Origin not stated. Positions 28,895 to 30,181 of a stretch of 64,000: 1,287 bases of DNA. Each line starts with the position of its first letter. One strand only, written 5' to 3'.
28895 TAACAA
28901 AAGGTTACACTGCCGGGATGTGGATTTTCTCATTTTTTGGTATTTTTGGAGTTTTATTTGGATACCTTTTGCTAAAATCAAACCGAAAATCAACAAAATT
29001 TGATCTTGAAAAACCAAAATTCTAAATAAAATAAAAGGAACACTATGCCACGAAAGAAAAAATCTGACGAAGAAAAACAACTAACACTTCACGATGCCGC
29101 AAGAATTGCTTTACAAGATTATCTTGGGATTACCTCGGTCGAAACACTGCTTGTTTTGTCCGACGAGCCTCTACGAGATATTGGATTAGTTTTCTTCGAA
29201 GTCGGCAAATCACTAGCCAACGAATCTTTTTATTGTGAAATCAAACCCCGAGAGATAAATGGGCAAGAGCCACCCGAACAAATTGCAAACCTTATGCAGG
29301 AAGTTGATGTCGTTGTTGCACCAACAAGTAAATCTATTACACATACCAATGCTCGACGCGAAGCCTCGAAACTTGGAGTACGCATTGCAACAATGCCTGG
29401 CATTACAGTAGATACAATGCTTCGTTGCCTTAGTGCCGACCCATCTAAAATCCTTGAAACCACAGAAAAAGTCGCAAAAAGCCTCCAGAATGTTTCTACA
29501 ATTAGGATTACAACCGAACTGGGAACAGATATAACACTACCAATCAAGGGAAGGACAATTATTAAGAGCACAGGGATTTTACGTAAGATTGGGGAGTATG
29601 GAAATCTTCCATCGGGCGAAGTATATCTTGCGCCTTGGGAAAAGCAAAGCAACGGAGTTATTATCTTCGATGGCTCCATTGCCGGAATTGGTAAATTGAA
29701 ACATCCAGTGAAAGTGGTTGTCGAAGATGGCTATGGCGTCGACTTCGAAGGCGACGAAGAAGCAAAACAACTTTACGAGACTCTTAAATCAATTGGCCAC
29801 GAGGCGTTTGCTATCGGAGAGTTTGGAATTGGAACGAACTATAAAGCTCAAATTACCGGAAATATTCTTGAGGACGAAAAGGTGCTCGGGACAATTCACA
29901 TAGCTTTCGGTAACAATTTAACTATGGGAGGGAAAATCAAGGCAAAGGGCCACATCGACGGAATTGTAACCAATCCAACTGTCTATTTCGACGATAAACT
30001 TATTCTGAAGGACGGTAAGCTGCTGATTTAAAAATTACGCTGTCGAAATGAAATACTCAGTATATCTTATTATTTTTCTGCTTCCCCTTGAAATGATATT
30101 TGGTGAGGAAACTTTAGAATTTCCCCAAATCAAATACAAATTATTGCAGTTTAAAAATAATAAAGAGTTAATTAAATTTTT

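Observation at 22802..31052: Nine-gene co-directional envelope module: hemerythrin, M28 peptidase, SAM-MTase, YfhO, MFS, M29-like aminopeptidase, L,D-transpeptidase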

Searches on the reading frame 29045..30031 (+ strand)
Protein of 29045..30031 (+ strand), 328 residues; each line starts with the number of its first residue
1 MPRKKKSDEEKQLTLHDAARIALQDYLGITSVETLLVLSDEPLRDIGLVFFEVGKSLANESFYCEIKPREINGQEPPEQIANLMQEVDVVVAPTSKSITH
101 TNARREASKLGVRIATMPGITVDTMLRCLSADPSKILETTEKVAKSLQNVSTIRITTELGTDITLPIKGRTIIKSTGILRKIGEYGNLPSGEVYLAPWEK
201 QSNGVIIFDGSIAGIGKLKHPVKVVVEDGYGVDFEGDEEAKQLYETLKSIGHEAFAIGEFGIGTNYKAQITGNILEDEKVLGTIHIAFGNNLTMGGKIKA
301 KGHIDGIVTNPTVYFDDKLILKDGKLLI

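Call 5: search_protein_families(library=pfam, proteins=[window:29045-30031:+], max_evalue=0.01)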
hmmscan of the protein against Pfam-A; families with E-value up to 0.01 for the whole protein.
window:29045-30031:+ (328 aa): 1 family
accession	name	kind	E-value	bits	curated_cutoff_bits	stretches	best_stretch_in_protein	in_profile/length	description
PF02073.20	Peptidase_M29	-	4e-15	56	27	1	135-291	187-349/406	Thermophilic metalloprotease (M29)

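Call 6: search_protein_families(library=ncbifam, proteins=[window:29045-30031:+], max_evalue=0.01)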
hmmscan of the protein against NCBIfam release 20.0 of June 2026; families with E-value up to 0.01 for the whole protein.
window:29045-30031:+ (328 aa): 0 families

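Call 15: search_solved_structures(query=window:29045-30031:+, max_evalue=0.01)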
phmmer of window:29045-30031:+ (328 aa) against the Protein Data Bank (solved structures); distinct sequences matched with E-value up to 0.01: 3.
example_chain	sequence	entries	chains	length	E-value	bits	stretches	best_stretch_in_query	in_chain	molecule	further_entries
7cn3_A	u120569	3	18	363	1.6e-09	40.8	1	87-325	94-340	2,5-dihydroxypyridine 5,6-dioxygenase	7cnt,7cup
4icq_A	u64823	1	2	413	9.8e-05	25.1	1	127-260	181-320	Aminopeptidase PepS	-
4icr_A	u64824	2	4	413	0.00011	24.9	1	127-259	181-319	Aminopeptidase PepS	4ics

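Call 24: find_homologous_proteins(query=window:29045-30031:+, max_evalue=0.00001)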
Query window:29045-30031:+ (328 aa): 6584 proteins with E <= 0.00001 among 8000 candidates; the best 120 are listed.
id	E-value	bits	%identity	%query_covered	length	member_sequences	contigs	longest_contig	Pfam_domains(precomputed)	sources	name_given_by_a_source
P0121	6.0e-211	717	100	100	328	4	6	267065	PF02073.21,PF26233.1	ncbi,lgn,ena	ncbi:MAG: aminopeptidase [Candidatus Kapaibacteriota bacterium]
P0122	1.1e-192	657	90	100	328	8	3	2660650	PF02073.21,PF26233.1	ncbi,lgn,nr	ncbi:MAG: Leucyl aminopeptidase [Candidatus Kapaibacterium sp.]|nr:MAG: Leucyl aminopeptidase [Candi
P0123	6.1e-192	655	89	100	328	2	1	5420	PF02073.21,PF26233.1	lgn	-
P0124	4.9e-191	652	89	100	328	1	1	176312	PF02073.21,PF26233.1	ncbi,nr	ncbi:MAG: aminopeptidase [Ignavibacteria bacterium]|nr:aminopeptidase [Ignavibacteria bacterium]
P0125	6.4e-191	652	90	100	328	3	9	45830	PF02073.21,PF26233.1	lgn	-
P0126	2.6e-186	636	87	100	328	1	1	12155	PF02073.21,PF26233.1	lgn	-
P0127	1.5e-185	634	87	100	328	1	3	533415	PF02073.21,PF26233.1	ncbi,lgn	-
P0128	4.6e-183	626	86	100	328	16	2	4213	PF02073.21,PF26233.1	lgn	-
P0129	2.8e-181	620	84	100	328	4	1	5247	PF02073.21,PF26233.1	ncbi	ncbi:MAG: aminopeptidase [Candidatus Kapaibacteriota bacterium]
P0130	3.7e-176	603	82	100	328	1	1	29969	PF02073.21,PF26233.1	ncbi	-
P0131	2.1e-175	601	81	100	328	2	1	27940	PF02073.21,PF26233.1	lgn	-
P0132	4.2e-171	586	80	100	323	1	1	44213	PF02073.21,PF26233.1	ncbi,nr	ncbi:MAG: aminopeptidase [Ignavibacteria bacterium]|nr:aminopeptidase [Ignavibacteria bacterium]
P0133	4.8e-170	583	81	97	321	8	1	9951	PF02073.21,PF26233.1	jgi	jgi:leucyl aminopeptidase (aminopeptidase T)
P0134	4.2e-167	573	81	97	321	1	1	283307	PF02073.21,PF26233.1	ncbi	-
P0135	1.1e-149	516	73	97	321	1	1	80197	PF02073.21,PF26233.1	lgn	-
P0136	1.3e-149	516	73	97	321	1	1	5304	PF02073.21,PF26233.1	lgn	-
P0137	4.7e-149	514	72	97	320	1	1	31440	PF02073.21,PF26233.1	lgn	-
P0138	1.7e-148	512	72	97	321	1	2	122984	PF02073.21,PF26233.1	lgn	-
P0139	6.9e-148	510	71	100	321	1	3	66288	PF02073.21,PF26233.1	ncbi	-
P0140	4.2e-145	501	71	97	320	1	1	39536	PF02073.21,PF26233.1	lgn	-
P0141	9.9e-143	493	69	97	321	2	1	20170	PF02073.21,PF26233.1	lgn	-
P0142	3.9e-128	445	61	96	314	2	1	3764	PF02073.21,PF26233.1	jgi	jgi:leucyl aminopeptidase (aminopeptidase T)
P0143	8.3e-128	444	64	95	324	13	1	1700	PF02073.21,PF26233.1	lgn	-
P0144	1.1e-127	444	62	96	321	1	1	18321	PF02073.21,PF26233.1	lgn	-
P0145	7.2e-127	441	63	97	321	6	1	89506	PF02073.21,PF26233.1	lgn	-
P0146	1.9e-126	440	61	96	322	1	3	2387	PF02073.21,PF26233.1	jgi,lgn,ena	-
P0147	3.6e-126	439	61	96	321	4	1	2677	PF02073.21,PF26233.1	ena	-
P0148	5.0e-126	438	63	96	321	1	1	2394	PF02073.21,PF26233.1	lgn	-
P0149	9.1e-126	438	62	96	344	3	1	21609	PF02073.21,PF26233.1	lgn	-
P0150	1.3e-125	437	64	96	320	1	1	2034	PF02073.21,PF26233.1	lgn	-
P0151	1.4e-125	437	63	96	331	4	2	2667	PF02073.21,PF26233.1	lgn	-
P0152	2.1e-125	436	61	97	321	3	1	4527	PF02073.21,PF26233.1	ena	-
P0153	4.8e-125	435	60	98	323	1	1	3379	PF02073.21,PF26233.1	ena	-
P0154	7.6e-125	434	62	96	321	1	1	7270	PF02073.21,PF26233.1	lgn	-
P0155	8.6e-125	434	60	96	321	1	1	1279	PF02073.21,PF26233.1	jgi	jgi:leucyl aminopeptidase (aminopeptidase T)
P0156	2.5e-124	433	60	96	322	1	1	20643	PF02073.21,PF26233.1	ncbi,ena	-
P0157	3.0e-124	433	62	96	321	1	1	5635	PF02073.21,PF26233.1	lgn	-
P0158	7.1e-124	431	61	96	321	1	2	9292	PF02073.21,PF26233.1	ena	-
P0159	1.2e-123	431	61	96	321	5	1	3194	PF02073.21,PF26233.1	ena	-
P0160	1.8e-122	427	61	96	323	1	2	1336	PF02073.21,PF26233.1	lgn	-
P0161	2.7e-122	426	60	96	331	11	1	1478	PF02073.21,PF26233.1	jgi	-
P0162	1.5e-121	424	61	96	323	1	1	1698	PF02073.21,PF26233.1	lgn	-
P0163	1.7e-121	423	61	95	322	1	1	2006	PF02073.21,PF26233.1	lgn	-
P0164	2.5e-121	423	61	96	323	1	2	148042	PF02073.21,PF26233.1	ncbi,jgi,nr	ncbi:aminopeptidase [Bacteroidetes/Chlorobi group bacterium ChocPot_Mid]|jgi:leucyl aminopeptidase (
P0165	2.7e-121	423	58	96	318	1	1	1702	PF02073.21,PF26233.1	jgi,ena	-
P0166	3.0e-121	423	61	95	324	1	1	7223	PF02073.21,PF26233.1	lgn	-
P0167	4.3e-121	422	61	95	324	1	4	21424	PF02073.21,PF26233.1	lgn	-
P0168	5.4e-121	422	59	96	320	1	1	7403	PF02073.21,PF26233.1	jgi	jgi:aminopeptidase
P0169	6.7e-121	422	60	97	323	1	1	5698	PF02073.21,PF26233.1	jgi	jgi:aminopeptidase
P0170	7.9e-121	421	61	96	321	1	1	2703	PF02073.21,PF26233.1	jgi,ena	-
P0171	8.6e-121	421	60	95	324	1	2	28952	PF02073.21,PF26233.1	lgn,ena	-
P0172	8.7e-121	421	60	96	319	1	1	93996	PF02073.21,PF26233.1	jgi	jgi:leucyl aminopeptidase (aminopeptidase T)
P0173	1.0e-120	421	61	95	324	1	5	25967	PF02073.21,PF26233.1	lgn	-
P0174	1.2e-120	421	62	97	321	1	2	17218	PF02073.21,PF26233.1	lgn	-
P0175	1.5e-120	420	59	97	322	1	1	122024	PF02073.21,PF26233.1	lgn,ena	-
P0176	1.5e-120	420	61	97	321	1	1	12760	PF02073.21,PF26233.1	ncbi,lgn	-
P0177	1.7e-120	420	59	95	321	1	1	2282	PF02073.21,PF26233.1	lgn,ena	-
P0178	1.7e-120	420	62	96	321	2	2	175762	PF02073.21,PF26233.1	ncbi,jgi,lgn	-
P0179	1.9e-120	420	57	97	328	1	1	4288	PF02073.21,PF26233.1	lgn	-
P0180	2.3e-120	420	60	96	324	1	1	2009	PF02073.21,PF26233.1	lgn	-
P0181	2.3e-120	420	60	96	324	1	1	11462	PF02073.21,PF26233.1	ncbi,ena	-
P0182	3.3e-120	419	60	96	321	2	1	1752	PF02073.21,PF26233.1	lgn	-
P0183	3.4e-120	419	61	95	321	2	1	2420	PF02073.21,PF26233.1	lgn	-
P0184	4.2e-120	419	59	95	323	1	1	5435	PF02073.21,PF26233.1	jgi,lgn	-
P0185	4.5e-120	419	60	95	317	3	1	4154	PF02073.21,PF26233.1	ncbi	-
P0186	4.9e-120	419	61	96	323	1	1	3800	PF02073.21,PF26233.1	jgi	-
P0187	5.2e-120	419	61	97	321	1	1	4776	PF02073.21,PF26233.1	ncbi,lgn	-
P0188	5.5e-120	419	59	96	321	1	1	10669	PF02073.21,PF26233.1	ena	-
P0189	5.6e-120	418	60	97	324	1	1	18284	PF02073.21,PF26233.1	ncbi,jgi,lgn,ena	ncbi:MAG: aminopeptidase [Bacteroidota bacterium]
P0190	6.0e-120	418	61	97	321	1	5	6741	PF02073.21,PF26233.1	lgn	-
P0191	6.4e-120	418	60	96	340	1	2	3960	PF02073.21,PF26233.1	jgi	jgi:aminopeptidase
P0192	7.0e-120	418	60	95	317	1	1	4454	PF02073.21,PF26233.1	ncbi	-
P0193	8.6e-120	418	59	97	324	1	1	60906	PF02073.21,PF26233.1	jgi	jgi:aminopeptidase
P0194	1.0e-119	418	60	96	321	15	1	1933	PF02073.21,PF26233.1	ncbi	-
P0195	1.2e-119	417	60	95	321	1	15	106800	PF02073.21,PF26233.1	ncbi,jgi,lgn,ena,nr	ncbi:MAG TPA: aminopeptidase [Bacteroidales bacterium]|jgi:leucyl aminopeptidase (aminopeptidase T)|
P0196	1.3e-119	417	61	95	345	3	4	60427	PF02073.21,PF26233.1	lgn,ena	-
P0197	1.4e-119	417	59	97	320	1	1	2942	PF02073.21,PF26233.1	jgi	jgi:leucyl aminopeptidase (aminopeptidase T)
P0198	3.2e-119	416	60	97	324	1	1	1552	PF02073.21,PF26233.1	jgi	jgi:leucyl aminopeptidase (aminopeptidase T)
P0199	3.9e-119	416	58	97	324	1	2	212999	PF02073.21,PF26233.1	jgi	jgi:aminopeptidase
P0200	4.1e-119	416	58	96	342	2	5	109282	PF02073.21,PF26233.1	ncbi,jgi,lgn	jgi:leucyl aminopeptidase (aminopeptidase T)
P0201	4.8e-119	415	60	96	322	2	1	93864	PF02073.21,PF26233.1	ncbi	ncbi:MAG: aminopeptidase [bacterium]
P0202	5.3e-119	415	58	97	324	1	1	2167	PF02073.21,PF26233.1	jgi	jgi:aminopeptidase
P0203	5.4e-119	415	60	95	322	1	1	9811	PF02073.21,PF26233.1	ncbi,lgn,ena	-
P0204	5.9e-119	415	59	96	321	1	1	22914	PF02073.21,PF26233.1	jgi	jgi:aminopeptidase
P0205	6.1e-119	415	61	96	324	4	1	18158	PF02073.21,PF26233.1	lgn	-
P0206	7.7e-119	415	59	97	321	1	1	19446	PF02073.21,PF26233.1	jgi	jgi:aminopeptidase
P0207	8.1e-119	415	59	96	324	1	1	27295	PF02073.21,PF26233.1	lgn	-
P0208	1.1e-118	414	61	96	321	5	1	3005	PF02073.21,PF26233.1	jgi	-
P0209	1.1e-118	414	60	97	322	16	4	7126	PF02073.21,PF26233.1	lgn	-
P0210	1.2e-118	414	60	96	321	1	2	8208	PF02073.21,PF26233.1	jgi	jgi:aminopeptidase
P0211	1.4e-118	414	60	97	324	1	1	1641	PF02073.21,PF26233.1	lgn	-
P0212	1.4e-118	414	59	95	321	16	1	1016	PF02073.21,PF26233.1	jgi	-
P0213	1.5e-118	414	60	95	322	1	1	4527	PF02073.21,PF26233.1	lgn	-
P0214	2.1e-118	413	61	95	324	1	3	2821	PF02073.21,PF26233.1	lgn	-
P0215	2.3e-118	413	60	96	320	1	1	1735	PF02073.21,PF26233.1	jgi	jgi:aminopeptidase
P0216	2.3e-118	413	60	97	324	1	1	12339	PF02073.21,PF26233.1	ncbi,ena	-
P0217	2.4e-118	413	59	95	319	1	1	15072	PF02073.21,PF26233.1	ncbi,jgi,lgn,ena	ncbi:MAG TPA: aminopeptidase [Ignavibacteria bacterium]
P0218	2.5e-118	413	60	97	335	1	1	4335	PF02073.21,PF26233.1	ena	-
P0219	2.7e-118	413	60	95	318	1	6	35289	PF02073.21,PF26233.1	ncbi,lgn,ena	-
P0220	2.9e-118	413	60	93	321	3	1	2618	PF02073.21,PF26233.1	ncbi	-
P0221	3.1e-118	413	60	95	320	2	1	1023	PF02073.21,PF26233.1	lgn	-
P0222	3.3e-118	413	59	95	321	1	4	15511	PF02073.21,PF26233.1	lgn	-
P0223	3.3e-118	413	60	97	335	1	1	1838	PF02073.21,PF26233.1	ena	-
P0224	3.5e-118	413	59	95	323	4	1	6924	PF02073.21,PF26233.1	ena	-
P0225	3.6e-118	413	58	95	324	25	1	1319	PF02073.21,PF26233.1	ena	-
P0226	3.7e-118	413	60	97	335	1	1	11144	PF02073.21,PF26233.1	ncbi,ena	-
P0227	3.9e-118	412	60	95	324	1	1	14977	PF02073.21,PF26233.1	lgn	-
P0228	4.0e-118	412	58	97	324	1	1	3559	PF02073.21,PF26233.1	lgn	-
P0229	4.1e-118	412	57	100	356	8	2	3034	PF02073.21,PF26233.1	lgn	-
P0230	4.4e-118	412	60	95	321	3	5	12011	PF02073.21,PF26233.1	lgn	-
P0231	4.5e-118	412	60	95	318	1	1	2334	PF02073.21,PF26233.1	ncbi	-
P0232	4.6e-118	412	59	95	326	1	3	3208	PF02073.21,PF26233.1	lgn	-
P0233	4.7e-118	412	60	95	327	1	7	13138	PF02073.21,PF26233.1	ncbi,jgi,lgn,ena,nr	ncbi:MAG TPA: aminopeptidase [Salinivirgaceae bacterium]|nr:aminopeptidase [Salinivirgaceae bacteriu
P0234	5.0e-118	412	61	95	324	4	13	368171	PF02073.21,PF26233.1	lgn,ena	-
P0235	5.3e-118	412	60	96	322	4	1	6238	PF02073.21,PF26233.1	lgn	-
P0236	5.4e-118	412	58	96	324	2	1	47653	PF02073.21,PF26233.1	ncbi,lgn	ncbi:MAG: aminopeptidase [Bacteroidales bacterium]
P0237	5.7e-118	412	60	95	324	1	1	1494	PF02073.21,PF26233.1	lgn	-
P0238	6.5e-118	412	59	96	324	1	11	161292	PF02073.21,PF26233.1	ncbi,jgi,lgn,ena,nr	ncbi:MAG: aminopeptidase [Bacteroidales bacterium]|jgi:leucyl aminopeptidase (aminopeptidase T)|nr:a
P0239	6.6e-118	412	59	95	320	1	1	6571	PF02073.21,PF26233.1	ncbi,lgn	-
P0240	7.1e-118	412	58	97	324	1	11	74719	PF02073.21,PF26233.1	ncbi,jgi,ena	jgi:leucyl aminopeptidase (aminopeptidase T)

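Call 25: find_encoding_contigs(protein=P0178, flank=6000, max_places=1)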
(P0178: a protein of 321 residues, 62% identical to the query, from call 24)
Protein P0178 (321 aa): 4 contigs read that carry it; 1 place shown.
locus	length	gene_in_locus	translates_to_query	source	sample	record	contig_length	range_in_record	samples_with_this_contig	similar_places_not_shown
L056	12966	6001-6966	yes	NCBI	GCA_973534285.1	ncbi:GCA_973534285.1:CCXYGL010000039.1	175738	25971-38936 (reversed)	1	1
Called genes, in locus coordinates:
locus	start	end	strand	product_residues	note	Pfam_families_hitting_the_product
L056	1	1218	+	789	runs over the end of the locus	PF00488:MutS_V, PF01713:Smr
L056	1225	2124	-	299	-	PF00892:EamA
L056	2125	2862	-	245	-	PF00106:adh_short, PF13561:adh_short_C2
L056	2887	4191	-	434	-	PF01565:FAD_binding_4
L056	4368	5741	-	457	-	PF07690:MFS_1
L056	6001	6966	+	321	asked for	PF26233:NicX, PF02073:Peptidase_M29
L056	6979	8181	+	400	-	PF03734:YkuD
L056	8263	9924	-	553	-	PF00364:Biotin_lipoyl, PF25917:BSH_RND (faint), PF25919:BSH_CusB (faint), PF25973:BSH_CzcB (faint), PF25984:BSH_YknX (faint), PF00364:Biotin_lipoyl, PF02817:E3_binding, PF00198:2-oxoacid_dh, +2 more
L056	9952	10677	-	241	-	PF17131:TP_0789-like (weak)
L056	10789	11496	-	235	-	PF02525:Flavodoxin_2 (weak), PF03358:FMN_red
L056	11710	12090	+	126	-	PF01597:GCV_H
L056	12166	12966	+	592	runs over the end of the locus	PF00188:CAP, PF00041:fn3 (weak), PF16656:Pur_ac_phosph_N (weak), PF25788:Ig_Rha78A_N (weak), PF18962:Por_Secre_tail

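Call 26: find_encoding_contigs(protein=P0164, flank=6000, max_places=1)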
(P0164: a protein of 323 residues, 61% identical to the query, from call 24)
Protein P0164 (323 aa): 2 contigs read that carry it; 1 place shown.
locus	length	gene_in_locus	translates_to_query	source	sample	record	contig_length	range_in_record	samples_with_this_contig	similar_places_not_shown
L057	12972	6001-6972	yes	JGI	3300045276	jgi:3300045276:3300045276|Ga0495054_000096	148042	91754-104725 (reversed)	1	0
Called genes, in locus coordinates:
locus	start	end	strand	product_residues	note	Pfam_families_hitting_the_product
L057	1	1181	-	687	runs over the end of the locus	PF00639:Rotamase, PF13616:Rotamase_3, PF00639:Rotamase, PF13145:Rotamase_2, PF13616:Rotamase_3, PF13145:Rotamase_2, PF00639:Rotamase, PF13616:Rotamase_3 (weak)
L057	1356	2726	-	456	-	PF01225:Mur_ligase, PF08245:Mur_ligase_M, PF02875:Mur_ligase_C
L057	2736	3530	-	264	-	PF00795:CN_hydrolase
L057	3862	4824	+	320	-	PF00877:NLPC_P60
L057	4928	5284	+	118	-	PF02579:Nitro_FeMo-Co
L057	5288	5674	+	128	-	-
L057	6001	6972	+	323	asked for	PF26233:NicX, PF02073:Peptidase_M29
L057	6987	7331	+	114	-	PF11969:DcpS_C, PF01230:HIT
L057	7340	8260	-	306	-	PF16119:DUF4835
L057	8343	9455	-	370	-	PF10043:DUF2279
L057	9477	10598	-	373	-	PF10043:DUF2279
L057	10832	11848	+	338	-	PF12844:HTH_19, PF13413:HTH_25, PF13464:RodZ_C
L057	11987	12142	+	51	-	PF00468:Ribosomal_L34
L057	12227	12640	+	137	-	PF00825:Ribonuclease_P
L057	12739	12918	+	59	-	PF01809:YidD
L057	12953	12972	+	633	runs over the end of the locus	PF14849:YidC_periplas, PF02096:60KD_IMP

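Call 27: find_encoding_contigs(protein=P0238, flank=6000, max_places=1)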
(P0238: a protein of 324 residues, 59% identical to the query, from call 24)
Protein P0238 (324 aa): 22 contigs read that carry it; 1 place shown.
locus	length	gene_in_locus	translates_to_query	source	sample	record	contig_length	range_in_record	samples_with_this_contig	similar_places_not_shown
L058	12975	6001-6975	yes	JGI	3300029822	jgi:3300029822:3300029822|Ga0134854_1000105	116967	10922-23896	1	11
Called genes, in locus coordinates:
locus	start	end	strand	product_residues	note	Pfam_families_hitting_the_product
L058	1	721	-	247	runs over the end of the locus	PF08032:SpoU_sub_bind, PF00588:SpoU_methylase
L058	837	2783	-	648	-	PF00005:ABC_tran, PF02463:SMC_N (faint), PF00004:AAA (faint), PF13304:AAA_21 (faint), PF12848:ABC_tran_Xtn, PF00005:ABC_tran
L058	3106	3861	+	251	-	PF00106:adh_short, PF01370:Epimerase (weak), PF08659:KR, PF13561:adh_short_C2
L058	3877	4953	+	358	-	PF02615:Ldh_2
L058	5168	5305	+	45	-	-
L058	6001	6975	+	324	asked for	PF26233:NicX, PF02073:Peptidase_M29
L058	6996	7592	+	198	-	PF02545:Maf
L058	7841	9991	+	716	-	PF10459:Peptidase_S46, PF13365:Trypsin_2 (faint)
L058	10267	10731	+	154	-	PF01257:2Fe-2S_thioredx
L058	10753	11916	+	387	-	PF01512:Complex1_51K, PF10589:NADH_4Fe-4S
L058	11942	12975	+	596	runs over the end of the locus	PF00111:Fer2 (weak), PF13510:Fer2_4, PF10588:NADH-G_4Fe-4S_3, PF14697:Fer4_21 (weak), PF22117:Fer4_Nqo3, PF12838:Fer4_7, PF02906:Fe_hyd_lg_C, PF02256:Fe_hyd_SSU, +1 more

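Call 52: search_solved_structures(query=window:29045-30031:+, max_evalue=0.01, show_alignments=2)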
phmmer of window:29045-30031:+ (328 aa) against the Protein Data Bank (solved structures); distinct sequences matched with E-value up to 0.01: 3.
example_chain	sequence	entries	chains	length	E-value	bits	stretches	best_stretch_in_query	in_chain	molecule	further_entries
7cn3_A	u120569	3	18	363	1.6e-09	40.8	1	87-325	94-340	2,5-dihydroxypyridine 5,6-dioxygenase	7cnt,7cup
4icq_A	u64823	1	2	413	9.8e-05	25.1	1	127-260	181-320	Aminopeptidase PepS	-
4icr_A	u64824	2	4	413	0.00011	24.9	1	127-259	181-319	Aminopeptidase PepS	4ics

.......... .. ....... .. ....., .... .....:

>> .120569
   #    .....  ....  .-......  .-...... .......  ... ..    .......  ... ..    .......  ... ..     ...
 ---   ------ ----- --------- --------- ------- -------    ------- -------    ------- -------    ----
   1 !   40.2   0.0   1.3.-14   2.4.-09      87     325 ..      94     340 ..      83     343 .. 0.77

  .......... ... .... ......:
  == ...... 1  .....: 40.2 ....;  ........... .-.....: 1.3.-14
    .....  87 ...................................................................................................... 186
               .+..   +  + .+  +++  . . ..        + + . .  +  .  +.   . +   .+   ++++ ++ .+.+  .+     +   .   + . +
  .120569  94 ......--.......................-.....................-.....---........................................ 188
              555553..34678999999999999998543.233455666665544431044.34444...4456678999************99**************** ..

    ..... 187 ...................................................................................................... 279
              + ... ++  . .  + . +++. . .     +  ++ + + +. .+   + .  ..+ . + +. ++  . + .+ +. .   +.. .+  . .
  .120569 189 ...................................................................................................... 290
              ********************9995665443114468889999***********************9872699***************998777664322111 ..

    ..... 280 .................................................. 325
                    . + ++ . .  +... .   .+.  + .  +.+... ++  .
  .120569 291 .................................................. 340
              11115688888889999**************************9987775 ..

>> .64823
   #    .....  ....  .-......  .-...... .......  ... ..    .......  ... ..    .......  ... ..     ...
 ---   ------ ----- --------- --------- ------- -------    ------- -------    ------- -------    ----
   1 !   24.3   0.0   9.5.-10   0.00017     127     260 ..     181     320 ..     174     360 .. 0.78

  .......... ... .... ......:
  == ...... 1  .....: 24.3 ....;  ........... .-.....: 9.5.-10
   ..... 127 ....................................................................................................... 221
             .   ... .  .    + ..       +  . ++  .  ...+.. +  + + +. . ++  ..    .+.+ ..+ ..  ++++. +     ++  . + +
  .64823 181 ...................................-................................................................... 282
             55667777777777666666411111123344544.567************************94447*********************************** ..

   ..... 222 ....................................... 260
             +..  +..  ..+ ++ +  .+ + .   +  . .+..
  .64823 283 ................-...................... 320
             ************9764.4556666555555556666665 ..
